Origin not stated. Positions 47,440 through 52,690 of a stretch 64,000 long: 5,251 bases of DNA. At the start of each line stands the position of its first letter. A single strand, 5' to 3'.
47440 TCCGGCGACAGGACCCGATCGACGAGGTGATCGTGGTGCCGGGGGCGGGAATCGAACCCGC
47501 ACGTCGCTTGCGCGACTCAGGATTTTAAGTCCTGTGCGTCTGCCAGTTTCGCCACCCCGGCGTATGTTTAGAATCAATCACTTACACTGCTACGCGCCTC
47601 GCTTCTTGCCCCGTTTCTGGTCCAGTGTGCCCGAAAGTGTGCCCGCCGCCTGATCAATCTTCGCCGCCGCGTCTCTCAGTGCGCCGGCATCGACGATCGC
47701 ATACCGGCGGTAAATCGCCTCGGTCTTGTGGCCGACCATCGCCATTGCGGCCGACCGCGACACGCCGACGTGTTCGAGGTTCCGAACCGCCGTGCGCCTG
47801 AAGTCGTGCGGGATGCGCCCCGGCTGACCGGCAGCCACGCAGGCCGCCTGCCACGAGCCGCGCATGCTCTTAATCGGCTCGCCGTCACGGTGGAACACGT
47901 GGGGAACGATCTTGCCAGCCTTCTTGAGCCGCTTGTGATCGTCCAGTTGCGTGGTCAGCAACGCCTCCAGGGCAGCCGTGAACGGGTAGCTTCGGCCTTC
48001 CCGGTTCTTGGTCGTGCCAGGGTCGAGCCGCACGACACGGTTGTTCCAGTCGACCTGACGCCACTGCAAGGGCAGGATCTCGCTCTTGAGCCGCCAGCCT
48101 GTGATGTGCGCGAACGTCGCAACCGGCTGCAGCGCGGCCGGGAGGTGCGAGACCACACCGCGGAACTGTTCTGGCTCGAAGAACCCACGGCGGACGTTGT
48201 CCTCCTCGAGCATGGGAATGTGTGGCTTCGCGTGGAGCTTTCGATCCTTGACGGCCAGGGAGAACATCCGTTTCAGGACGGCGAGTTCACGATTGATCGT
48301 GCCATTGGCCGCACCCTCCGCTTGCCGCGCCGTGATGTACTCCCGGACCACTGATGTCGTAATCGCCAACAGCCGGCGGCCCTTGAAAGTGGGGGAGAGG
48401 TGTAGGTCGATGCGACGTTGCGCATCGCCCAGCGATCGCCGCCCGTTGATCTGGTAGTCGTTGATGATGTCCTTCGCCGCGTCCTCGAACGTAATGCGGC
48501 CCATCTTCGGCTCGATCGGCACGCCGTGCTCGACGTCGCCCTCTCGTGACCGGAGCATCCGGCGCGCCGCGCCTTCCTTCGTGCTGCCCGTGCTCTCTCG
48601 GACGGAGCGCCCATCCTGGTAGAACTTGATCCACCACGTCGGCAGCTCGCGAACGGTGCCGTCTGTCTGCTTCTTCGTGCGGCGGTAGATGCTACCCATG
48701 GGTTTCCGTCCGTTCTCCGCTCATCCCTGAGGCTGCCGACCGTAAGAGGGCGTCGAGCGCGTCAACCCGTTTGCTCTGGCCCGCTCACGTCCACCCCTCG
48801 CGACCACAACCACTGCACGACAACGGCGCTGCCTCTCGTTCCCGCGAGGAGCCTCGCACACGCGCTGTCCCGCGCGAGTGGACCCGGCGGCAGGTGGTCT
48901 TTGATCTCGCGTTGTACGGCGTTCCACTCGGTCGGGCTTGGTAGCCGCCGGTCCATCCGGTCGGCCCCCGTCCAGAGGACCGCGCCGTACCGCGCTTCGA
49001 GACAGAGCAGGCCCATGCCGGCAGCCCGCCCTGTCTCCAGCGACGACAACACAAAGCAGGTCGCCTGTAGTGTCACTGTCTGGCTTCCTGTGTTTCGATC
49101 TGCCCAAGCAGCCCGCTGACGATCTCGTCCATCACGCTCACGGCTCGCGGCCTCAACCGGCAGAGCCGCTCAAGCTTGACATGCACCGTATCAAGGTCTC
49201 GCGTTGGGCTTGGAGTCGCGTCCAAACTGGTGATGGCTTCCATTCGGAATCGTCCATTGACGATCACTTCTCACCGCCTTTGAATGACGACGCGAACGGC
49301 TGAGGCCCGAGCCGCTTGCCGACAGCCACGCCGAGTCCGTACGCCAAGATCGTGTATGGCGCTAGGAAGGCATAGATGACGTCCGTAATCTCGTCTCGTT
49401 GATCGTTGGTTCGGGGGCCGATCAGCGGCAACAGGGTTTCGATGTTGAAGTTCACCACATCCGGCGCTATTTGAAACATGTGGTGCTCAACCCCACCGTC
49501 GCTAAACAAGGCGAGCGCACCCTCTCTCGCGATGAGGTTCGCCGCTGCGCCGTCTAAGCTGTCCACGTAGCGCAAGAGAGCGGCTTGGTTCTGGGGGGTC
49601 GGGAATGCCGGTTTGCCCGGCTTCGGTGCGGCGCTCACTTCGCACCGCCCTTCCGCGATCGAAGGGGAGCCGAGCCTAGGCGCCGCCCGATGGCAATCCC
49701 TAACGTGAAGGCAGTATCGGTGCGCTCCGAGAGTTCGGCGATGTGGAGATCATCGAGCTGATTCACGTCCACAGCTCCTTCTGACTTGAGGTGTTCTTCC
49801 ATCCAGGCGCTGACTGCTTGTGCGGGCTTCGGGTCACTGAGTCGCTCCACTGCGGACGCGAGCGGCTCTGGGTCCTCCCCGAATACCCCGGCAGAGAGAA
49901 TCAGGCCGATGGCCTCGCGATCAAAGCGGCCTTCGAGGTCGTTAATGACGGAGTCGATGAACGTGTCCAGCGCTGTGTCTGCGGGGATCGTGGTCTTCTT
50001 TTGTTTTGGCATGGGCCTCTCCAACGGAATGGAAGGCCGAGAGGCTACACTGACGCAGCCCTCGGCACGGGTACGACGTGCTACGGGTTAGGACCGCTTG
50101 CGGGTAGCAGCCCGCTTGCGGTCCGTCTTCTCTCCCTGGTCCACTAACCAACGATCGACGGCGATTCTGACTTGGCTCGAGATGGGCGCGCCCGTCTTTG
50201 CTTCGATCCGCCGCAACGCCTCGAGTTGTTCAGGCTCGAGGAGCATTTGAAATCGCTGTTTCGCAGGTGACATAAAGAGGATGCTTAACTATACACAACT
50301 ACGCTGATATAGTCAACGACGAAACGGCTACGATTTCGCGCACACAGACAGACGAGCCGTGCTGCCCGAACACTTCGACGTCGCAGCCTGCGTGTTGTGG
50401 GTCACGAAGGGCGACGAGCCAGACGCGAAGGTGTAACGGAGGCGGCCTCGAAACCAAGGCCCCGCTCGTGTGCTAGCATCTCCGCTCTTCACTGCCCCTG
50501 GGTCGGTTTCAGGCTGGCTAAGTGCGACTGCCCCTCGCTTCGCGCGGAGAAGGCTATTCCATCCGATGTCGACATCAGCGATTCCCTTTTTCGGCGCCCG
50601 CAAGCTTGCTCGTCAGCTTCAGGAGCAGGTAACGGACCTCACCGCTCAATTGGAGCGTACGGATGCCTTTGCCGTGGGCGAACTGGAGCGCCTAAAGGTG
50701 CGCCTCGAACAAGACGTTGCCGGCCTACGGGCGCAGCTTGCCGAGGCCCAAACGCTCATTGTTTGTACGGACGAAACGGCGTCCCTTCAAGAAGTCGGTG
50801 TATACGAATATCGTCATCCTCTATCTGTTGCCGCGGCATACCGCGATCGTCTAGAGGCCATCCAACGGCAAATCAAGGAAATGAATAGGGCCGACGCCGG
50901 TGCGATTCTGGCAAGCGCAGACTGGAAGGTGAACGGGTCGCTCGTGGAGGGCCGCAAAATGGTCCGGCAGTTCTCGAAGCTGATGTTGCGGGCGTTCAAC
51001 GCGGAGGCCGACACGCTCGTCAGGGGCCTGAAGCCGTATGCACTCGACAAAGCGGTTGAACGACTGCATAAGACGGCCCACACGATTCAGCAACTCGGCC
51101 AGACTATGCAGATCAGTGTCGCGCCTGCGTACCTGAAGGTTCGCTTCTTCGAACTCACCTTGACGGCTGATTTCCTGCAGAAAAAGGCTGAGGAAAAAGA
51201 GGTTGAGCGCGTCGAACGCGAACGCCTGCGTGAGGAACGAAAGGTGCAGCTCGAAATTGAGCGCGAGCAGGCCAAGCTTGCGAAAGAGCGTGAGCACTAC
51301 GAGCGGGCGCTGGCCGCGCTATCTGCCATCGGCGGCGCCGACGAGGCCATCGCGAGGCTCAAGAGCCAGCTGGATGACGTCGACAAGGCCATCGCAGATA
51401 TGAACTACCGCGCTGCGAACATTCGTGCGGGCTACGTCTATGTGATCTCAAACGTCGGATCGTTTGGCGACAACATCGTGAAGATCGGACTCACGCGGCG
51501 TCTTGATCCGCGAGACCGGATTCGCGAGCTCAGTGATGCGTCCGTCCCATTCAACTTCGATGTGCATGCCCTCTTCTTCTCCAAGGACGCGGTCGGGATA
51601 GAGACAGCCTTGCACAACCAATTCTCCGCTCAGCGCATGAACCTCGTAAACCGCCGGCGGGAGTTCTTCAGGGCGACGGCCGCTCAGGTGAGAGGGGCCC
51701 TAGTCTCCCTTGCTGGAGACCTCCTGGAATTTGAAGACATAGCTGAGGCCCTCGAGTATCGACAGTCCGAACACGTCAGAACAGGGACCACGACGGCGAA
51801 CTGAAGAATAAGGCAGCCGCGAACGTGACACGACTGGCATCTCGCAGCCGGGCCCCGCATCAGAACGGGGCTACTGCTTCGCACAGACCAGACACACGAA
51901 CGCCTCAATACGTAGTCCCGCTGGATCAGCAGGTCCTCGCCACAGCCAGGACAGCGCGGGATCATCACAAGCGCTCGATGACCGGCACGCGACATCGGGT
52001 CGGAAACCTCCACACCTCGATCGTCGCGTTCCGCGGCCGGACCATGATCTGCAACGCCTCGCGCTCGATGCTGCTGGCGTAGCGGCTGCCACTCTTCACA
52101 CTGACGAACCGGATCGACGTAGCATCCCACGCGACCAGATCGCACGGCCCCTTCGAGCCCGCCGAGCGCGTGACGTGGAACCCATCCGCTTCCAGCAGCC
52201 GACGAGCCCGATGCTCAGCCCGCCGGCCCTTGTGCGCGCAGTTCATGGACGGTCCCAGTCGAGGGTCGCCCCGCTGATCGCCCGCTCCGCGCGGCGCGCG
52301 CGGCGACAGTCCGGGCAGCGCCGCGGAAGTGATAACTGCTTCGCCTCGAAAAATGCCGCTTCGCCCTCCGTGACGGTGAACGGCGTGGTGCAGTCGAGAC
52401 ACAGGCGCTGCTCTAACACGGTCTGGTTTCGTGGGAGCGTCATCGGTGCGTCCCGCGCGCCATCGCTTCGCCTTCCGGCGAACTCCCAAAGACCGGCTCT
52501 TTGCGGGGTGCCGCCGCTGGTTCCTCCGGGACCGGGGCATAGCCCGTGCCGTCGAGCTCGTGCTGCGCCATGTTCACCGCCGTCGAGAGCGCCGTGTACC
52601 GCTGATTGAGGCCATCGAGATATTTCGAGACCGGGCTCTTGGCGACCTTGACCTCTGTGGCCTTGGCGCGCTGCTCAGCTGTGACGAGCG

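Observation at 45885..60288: tRNA-Leu(UAA) sequence occurs three times, all breaking at the anticodon loop: orphan 3' part, intact gene, orphan 5' half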

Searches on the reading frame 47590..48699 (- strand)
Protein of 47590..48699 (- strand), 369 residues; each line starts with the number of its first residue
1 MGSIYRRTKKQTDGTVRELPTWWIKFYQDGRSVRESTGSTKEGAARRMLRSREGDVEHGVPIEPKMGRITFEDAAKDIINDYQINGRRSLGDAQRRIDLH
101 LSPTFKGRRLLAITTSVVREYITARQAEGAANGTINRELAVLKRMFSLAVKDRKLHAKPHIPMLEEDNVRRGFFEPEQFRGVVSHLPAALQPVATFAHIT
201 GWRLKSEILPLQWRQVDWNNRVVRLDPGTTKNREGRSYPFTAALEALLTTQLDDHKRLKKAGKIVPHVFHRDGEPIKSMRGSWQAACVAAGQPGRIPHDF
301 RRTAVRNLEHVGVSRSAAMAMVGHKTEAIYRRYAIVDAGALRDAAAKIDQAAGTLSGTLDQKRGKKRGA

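Call 8: search_protein_families(library=pfam, proteins=[window:47590-48699:-], max_evalue=0.01)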
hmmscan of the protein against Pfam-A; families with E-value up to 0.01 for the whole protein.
window:47590-48699:- (369 aa): 2 families
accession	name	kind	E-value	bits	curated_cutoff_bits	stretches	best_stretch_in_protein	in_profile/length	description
PF00589.27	Phage_integrase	-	5.5e-14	52.8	27.1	1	190-336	24-168/172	Phage integrase family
PF02899.23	Phage_int_SAM_1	-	4e-05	24.2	22.3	1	101-151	33-81/83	Phage integrase, N-terminal SAM-like domain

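Call 28: find_homologous_proteins(query=window:47590-48699:-, max_evalue=1e-20)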
Query window:47590-48699:- (369 aa): 5240 proteins with E <= 1e-20 among 8000 candidates; the best 120 are listed.
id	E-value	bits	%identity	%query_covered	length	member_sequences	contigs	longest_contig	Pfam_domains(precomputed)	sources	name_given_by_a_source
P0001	4.1e-245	830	100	100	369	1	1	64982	PF00589.28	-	-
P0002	5.9e-176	603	74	97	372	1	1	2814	PF00589.28,PF02899.24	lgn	-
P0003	5.0e-175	600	72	98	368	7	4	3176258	PF00589.28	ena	-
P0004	2.4e-174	598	71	100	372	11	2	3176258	PF00589.28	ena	-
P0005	7.4e-174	596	72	98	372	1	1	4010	PF00589.28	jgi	-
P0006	2.8e-173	594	71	98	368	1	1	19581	PF00589.28,PF02899.24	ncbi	-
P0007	4.2e-172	590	72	98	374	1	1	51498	PF14659.13,PF00589.28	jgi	jgi:integrase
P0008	9.8e-172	589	74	92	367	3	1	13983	PF14659.13,PF00589.28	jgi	jgi:integrase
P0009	4.2e-171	587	70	100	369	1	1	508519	PF00589.28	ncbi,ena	-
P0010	4.8e-171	587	71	97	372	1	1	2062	PF14659.13,PF00589.28,PF02899.24,PF24624.2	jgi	jgi:integrase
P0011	5.4e-171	586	71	99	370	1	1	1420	PF00589.28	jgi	jgi:integrase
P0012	2.7e-170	584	73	97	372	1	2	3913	PF00589.28,PF02899.24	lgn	-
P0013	6.0e-170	583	69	99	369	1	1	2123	PF00589.28,PF02899.24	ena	-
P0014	7.8e-170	583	71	97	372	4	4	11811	PF14659.13,PF00589.28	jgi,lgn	jgi:integrase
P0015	1.2e-169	582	72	95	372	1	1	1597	PF00589.28,PF02899.24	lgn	-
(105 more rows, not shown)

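Call 30: find_related_loci(query=A1, collection=metagenome_contigs, flank=10000)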
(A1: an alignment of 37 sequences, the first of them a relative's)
Query A1 (369 aa) in metagenome_contigs; peptide patterns used: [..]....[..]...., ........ (x = any residue, [..] = any of these).
600 stretches matched a pattern (row limit reached: there are more); 573 encode a relative of the query (tblastn E <= 1e-3); the best 80 are kept; 80 distinct loci.
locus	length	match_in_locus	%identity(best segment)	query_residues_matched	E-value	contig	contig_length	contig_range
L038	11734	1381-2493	72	1-361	4e-180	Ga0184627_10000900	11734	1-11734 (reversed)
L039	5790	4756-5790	69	1-345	4e-165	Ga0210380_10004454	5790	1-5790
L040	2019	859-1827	63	21-343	4e-141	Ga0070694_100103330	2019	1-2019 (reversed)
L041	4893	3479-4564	55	1-349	9e-131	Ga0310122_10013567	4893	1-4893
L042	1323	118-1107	52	22-350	6e-126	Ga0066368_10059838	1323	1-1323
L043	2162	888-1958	46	1-368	2e-121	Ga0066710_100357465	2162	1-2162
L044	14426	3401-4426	52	17-353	2e-114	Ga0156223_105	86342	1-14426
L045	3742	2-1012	56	27-355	1e-113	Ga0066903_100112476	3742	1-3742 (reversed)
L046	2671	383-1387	55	21-351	7e-116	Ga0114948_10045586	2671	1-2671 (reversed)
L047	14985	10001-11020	51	1-348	2e-111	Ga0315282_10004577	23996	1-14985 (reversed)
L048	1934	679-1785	52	1-369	7e-118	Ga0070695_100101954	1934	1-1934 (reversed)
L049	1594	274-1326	54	1-348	2e-118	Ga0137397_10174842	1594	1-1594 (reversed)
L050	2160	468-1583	50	2-355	2e-115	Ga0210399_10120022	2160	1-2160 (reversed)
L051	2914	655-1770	50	2-359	2e-110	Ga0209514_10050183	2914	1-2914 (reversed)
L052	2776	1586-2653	48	4-357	3e-111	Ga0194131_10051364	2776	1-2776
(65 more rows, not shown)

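Call 40: find_encoding_contigs(protein=P0003, flank=10000, max_places=4)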
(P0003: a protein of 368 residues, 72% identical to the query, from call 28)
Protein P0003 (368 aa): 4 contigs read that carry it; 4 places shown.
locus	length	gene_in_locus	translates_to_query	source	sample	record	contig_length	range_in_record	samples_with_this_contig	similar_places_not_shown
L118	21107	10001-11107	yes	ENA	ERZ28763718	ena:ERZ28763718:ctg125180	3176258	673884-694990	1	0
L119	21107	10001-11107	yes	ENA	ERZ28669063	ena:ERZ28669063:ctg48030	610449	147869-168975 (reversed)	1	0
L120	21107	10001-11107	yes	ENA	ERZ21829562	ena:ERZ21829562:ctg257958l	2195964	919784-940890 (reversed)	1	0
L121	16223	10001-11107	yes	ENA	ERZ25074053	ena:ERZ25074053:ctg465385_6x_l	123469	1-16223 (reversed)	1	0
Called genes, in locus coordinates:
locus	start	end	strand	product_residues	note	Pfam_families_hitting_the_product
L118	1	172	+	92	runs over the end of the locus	PF01527:HTH_Tnp_1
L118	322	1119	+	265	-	PF13276:HTH_21, PF00665:rve, PF13683:rve_3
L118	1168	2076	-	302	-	PF00872:Transposase_mut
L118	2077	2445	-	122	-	-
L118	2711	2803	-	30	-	-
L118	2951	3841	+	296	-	PF14236:DruA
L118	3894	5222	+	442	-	-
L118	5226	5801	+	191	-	-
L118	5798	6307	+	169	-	-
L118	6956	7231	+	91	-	-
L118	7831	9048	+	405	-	PF00872:Transposase_mut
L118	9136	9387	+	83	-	-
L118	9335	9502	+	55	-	-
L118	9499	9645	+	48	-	-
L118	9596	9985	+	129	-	-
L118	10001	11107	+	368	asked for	PF00589:Phage_integrase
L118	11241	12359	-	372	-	PF00589:Phage_integrase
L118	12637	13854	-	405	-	PF00872:Transposase_mut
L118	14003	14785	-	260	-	PF13276:HTH_21, PF00665:rve, PF13683:rve_3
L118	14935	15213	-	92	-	PF01527:HTH_Tnp_1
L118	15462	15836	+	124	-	PF04241:DUF423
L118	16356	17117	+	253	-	PF00158:Sigma54_activat, PF14532:Sigma54_activ_2, PF25601:AAA_lid_14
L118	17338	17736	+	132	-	PF01641:SelR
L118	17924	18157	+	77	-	-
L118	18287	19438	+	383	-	PF07995:GSDH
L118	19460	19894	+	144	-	PF17874:TPR_MalT (weak), PF13432:TPR_16 (weak), PF13424:TPR_12, PF14559:TPR_19 (weak), PF24885:TPR_NPHP3, PF13424:TPR_12, PF13176:TPR_7 (weak), PF13374:TPR_10, +5 more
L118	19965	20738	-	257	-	PF03239:FTR1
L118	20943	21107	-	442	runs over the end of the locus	PF07670:Gate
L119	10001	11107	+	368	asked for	PF00589:Phage_integrase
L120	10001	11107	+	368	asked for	PF00589:Phage_integrase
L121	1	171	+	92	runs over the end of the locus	PF01527:HTH_Tnp_1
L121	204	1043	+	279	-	PF13276:HTH_21, PF00665:rve, PF13683:rve_3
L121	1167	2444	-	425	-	PF00872:Transposase_mut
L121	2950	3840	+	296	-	PF14236:DruA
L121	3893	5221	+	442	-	-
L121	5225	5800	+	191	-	-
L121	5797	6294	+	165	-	-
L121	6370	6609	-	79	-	-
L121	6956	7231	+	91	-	-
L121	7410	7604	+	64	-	PF01402:RHH_1 (weak)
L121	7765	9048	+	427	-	PF00872:Transposase_mut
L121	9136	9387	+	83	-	-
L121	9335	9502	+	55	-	-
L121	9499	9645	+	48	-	-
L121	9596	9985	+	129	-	-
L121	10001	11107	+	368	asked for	PF00589:Phage_integrase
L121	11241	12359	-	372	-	PF00589:Phage_integrase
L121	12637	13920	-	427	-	PF00872:Transposase_mut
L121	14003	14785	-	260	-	PF13276:HTH_21, PF00665:rve, PF13683:rve_3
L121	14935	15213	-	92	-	PF01527:HTH_Tnp_1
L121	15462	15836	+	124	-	PF04241:DUF423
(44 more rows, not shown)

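Call 41: find_encoding_contigs(protein=P0004, flank=10000, max_places=4)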
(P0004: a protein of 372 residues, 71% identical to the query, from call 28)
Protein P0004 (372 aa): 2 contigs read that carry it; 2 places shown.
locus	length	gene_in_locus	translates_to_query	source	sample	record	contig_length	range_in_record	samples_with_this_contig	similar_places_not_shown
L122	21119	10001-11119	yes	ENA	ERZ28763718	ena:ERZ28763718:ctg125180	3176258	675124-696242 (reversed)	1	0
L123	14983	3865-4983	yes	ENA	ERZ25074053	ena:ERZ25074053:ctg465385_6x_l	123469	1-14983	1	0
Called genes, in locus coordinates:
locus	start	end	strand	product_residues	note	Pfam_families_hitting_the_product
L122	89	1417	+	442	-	PF07670:Gate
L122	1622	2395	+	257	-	PF03239:FTR1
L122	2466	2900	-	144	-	PF17874:TPR_MalT (weak), PF13432:TPR_16 (weak), PF13424:TPR_12, PF14559:TPR_19 (weak), PF24885:TPR_NPHP3, PF13424:TPR_12, PF13176:TPR_7 (weak), PF13374:TPR_10, +5 more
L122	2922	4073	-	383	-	PF07995:GSDH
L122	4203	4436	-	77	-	-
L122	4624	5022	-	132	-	PF01641:SelR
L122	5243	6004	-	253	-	PF00158:Sigma54_activat, PF14532:Sigma54_activ_2, PF25601:AAA_lid_14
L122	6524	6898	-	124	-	PF04241:DUF423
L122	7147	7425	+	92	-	PF01527:HTH_Tnp_1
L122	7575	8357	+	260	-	PF13276:HTH_21, PF00665:rve, PF13683:rve_3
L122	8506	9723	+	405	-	PF00872:Transposase_mut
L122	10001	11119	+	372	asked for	PF00589:Phage_integrase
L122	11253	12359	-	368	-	PF00589:Phage_integrase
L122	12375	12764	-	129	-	-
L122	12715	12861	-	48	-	-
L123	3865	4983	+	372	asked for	PF00589:Phage_integrase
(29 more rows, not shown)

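Call 64: search_protein_families(library=phrogs, proteins=[window:47590-48699:-], max_evalue=0.001)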
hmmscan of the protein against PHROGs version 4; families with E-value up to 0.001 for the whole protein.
window:47590-48699:- (369 aa): 4 families
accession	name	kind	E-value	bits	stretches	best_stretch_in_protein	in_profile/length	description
phrog_1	-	integration and excision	1.9e-43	150.6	1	21-354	123-453/611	integrase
phrog_216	-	integration and excision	5.9e-18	66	1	193-353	79-241/301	integrase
phrog_37709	-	unknown function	3.9e-07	31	1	130-227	16-113/116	-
phrog_35951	-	unknown function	1.4e-05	26.5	1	282-351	8-77/97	-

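Call 77: find_related_loci(query=A1, collection=viral_contigs, flank=10000)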
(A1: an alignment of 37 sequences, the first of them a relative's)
Query A1 (369 aa) in viral_contigs; peptide patterns used: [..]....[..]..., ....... (x = any residue, [..] = any of these).
113 stretches matched a pattern; 38 encode a relative of the query (tblastn E <= 1e-3); 38 distinct loci.
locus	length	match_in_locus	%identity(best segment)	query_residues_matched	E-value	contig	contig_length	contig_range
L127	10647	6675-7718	53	21-368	4e-116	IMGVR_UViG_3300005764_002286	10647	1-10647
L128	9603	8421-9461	51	22-366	5e-112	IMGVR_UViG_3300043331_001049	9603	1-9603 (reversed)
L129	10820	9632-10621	52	21-350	6e-111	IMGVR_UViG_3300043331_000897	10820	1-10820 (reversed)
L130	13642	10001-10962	58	1-351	1e-110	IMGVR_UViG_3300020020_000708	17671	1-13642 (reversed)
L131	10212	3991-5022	47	21-358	7e-95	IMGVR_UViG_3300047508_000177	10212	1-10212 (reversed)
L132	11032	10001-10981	44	23-352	6e-85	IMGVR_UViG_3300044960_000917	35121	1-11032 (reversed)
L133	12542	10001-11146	42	1-351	3e-84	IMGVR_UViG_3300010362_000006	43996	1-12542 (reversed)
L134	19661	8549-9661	43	3-353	9e-84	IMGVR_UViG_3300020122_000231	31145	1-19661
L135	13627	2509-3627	45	2-358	2e-80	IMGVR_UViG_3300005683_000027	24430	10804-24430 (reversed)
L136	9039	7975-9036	41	21-365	5e-78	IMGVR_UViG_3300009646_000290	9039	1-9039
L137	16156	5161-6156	42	1-351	3e-75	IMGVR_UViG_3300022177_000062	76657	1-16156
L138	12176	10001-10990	42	1-347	1e-83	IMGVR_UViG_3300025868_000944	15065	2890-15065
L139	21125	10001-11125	39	1-369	4e-74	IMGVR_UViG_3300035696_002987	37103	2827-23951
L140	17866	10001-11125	39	1-369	4e-74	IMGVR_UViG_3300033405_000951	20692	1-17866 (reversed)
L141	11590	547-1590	43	2-349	8e-74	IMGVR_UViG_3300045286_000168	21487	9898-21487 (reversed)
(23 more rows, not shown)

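Call 94: search_protein_families(library=ncbifam, proteins=[window:47590-48699:-], max_evalue=0.001)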
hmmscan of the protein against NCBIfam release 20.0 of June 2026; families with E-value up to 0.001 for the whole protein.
window:47590-48699:- (369 aa): 3 families
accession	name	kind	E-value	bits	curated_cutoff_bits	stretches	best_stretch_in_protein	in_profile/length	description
TIGR02224.1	recomb_XerC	equivalog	4.5e-08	32.8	335.15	1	108-343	39-284/295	tyrosine recombinase XerC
TIGR02225.1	recomb_XerD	equivalog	0.00023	20.6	329.6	0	109-161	37-89/290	site-specific tyrosine recombinase XerD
NF001399.0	PRK00283.1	subfamily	0.00067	19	279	0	107-160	45-98/300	tyrosine recombinase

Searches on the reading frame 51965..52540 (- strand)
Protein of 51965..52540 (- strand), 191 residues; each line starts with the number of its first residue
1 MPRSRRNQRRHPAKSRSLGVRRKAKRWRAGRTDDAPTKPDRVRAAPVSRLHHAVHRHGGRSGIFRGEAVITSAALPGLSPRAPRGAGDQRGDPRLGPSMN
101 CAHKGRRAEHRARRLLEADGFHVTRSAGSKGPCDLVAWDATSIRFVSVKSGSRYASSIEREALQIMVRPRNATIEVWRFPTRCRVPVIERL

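Call 8: search_protein_families(library=pfam, proteins=[window:51965-52540:-], max_evalue=0.01)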
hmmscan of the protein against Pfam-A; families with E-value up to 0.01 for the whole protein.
window:51965-52540:- (191 aa): 2 families
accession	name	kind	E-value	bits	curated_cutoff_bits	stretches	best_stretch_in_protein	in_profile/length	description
PF01870.24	Hjc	-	6.3e-05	23.3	21.1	1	109-166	3-64/93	Archaeal holliday junction resolvase (hjc)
PF04471.18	Mrr_cat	-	0.00042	20.8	21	0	105-166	6-69/115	Restriction endonuclease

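Call 63: search_protein_families(library=phrogs, proteins=[window:51965-52540:-], max_evalue=0.001)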
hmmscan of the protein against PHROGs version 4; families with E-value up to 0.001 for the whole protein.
window:51965-52540:- (191 aa): 1 family
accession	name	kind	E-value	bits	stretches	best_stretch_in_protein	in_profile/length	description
phrog_5018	-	unknown function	0.00061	21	1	99-163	2-65/134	-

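Call 93: search_protein_families(library=padloc, proteins=[window:51965-52540:-], max_evalue=0.001)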
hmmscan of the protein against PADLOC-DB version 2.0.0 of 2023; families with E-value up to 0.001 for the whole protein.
window:51965-52540:- (191 aa): 0 families
